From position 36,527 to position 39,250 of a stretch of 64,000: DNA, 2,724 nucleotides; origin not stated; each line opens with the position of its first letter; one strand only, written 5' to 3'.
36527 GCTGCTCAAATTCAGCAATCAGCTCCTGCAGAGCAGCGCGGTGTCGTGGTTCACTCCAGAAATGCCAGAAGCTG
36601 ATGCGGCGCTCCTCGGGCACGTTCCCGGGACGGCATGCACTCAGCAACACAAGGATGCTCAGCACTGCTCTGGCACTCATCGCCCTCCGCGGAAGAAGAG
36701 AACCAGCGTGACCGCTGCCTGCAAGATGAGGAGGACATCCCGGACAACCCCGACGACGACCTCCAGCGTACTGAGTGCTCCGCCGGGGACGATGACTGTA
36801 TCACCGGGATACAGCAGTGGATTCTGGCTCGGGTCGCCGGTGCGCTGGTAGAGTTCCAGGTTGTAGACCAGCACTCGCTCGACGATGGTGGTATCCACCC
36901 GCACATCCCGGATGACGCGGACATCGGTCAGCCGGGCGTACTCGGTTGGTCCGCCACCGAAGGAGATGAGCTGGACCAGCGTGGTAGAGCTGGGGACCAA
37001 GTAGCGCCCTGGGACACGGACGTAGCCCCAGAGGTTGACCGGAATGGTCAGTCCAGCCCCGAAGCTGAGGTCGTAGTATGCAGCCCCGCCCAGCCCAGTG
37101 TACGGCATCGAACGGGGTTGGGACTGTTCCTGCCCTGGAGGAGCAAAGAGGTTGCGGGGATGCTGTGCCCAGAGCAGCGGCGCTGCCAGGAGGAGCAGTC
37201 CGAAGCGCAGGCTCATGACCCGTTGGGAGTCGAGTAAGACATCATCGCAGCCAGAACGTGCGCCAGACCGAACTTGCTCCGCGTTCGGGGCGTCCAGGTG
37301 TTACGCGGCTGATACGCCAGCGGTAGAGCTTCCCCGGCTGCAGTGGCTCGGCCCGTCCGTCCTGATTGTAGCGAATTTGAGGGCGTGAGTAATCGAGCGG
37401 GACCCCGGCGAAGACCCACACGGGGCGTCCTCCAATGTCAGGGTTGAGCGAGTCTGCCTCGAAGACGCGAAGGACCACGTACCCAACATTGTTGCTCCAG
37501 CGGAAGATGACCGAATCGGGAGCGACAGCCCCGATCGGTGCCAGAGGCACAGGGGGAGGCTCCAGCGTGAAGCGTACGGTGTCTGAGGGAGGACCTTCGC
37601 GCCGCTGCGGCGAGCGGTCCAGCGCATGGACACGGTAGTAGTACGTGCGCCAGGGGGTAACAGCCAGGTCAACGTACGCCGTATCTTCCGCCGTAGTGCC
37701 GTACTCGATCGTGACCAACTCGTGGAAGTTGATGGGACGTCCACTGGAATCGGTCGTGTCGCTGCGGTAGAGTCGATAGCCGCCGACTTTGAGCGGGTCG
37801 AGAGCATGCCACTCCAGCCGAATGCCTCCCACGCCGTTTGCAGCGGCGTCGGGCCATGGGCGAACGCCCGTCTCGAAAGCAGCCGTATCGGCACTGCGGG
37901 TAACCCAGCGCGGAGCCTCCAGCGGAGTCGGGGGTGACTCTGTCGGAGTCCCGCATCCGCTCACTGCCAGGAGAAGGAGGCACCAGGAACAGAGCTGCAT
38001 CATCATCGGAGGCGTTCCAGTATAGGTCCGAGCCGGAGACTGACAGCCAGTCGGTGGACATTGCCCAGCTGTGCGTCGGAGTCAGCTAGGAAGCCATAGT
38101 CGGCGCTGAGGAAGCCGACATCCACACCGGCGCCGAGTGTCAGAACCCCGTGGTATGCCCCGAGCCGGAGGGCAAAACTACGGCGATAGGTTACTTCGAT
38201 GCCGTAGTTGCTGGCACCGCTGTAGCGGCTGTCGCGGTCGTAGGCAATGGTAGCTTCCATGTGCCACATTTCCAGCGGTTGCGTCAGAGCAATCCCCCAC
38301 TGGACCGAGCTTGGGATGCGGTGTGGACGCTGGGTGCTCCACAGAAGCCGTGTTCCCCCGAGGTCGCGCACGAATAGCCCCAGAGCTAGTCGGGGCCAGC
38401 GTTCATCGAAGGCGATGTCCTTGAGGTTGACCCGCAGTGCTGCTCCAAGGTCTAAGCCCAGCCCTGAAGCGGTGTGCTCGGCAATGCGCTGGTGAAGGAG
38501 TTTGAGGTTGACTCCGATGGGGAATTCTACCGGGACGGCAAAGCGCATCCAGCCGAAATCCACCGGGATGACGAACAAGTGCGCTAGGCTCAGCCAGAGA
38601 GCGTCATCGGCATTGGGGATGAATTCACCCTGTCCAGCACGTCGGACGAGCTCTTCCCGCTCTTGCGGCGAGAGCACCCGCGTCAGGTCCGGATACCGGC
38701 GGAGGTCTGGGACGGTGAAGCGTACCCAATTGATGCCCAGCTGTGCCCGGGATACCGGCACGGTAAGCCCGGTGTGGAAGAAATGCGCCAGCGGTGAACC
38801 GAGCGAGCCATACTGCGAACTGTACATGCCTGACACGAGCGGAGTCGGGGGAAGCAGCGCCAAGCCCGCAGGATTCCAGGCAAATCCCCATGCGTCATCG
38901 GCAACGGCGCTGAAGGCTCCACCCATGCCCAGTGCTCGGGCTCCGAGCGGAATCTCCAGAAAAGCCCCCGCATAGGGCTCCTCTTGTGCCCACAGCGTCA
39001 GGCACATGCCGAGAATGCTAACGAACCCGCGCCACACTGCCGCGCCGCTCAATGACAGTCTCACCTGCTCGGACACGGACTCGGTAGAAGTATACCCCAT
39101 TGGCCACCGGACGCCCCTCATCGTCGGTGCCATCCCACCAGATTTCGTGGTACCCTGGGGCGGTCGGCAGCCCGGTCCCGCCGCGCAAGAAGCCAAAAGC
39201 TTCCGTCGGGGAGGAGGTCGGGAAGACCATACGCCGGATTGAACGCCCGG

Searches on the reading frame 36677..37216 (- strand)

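Call 10: search_protein_families(library=pfam, proteins=[window:36677-37216:-], max_evalue=0.01)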
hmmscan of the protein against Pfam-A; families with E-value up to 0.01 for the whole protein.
window:36677-37216:- (179 aa): 2 families
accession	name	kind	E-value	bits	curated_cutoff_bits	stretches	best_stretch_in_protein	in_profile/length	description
PF10531.15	SLBB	-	1.1e-07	32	27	1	64-106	6-47/55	SLBB domain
PF22461.2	SLBB_2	-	2.8e-06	27.8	27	1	62-143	5-79/79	SLBB domain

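Call 11: search_protein_families(library=ncbifam, proteins=[window:36677-37216:-], max_evalue=0.01)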
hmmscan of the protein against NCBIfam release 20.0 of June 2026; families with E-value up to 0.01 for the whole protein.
window:36677-37216:- (179 aa): 2 families
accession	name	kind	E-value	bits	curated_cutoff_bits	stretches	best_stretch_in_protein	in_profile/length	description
NF041843.1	EpsY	equivalog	0.00017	20.8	320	1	58-143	128-210/211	exopolysaccharide export protein EpsY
TIGR03027.2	pepcterm_export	equivalog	0.00024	20.9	180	1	73-145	97-166/169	XrtA/PEP-CTERM system exopolysaccharide export protein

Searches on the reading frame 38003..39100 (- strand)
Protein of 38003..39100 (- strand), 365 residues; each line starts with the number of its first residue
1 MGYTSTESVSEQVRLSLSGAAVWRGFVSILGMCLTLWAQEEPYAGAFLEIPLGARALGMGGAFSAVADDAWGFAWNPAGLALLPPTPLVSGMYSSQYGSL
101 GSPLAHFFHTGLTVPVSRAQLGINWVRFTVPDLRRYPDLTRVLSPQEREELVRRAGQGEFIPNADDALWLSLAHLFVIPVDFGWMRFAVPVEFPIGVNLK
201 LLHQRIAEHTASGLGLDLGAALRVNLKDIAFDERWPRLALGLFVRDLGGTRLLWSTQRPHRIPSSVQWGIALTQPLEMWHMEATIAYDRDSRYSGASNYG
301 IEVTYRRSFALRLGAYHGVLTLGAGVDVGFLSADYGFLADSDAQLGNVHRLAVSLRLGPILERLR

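Call 10: search_protein_families(library=pfam, proteins=[window:38003-39100:-], max_evalue=0.01)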
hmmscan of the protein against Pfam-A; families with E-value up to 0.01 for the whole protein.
window:38003-39100:- (365 aa): 1 family
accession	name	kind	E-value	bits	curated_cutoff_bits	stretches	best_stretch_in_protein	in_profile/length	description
PF03687.19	UPF0164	-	0.00092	18.6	21.4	1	48-87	44-83/325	Uncharacterised protein family (UPF0164)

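Call 11: search_protein_families(library=ncbifam, proteins=[window:38003-39100:-], max_evalue=0.01)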
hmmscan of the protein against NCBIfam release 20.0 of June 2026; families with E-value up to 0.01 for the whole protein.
window:38003-39100:- (365 aa): 4 families
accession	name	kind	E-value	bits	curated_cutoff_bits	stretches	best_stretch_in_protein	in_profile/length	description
NF033709.1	PorV_fam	subfamily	6.3e-21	75.3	90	2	192-355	123-324/326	PorV/PorQ family protein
NF052325.1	PorVQ2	equivalog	8e-18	64.5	325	1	39-257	21-208/354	putative type IX sorting system protein PorV2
NF033711.1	T9SS_PorQ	equivalog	2.7e-10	39.8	220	2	27-80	8-62/335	type IX secretion system protein PorQ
NF033710.1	T9SS_OM_PorV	equivalog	6.6e-05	22.3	250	0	45-83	26-64/367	type IX secretion system outer membrane channel protein PorV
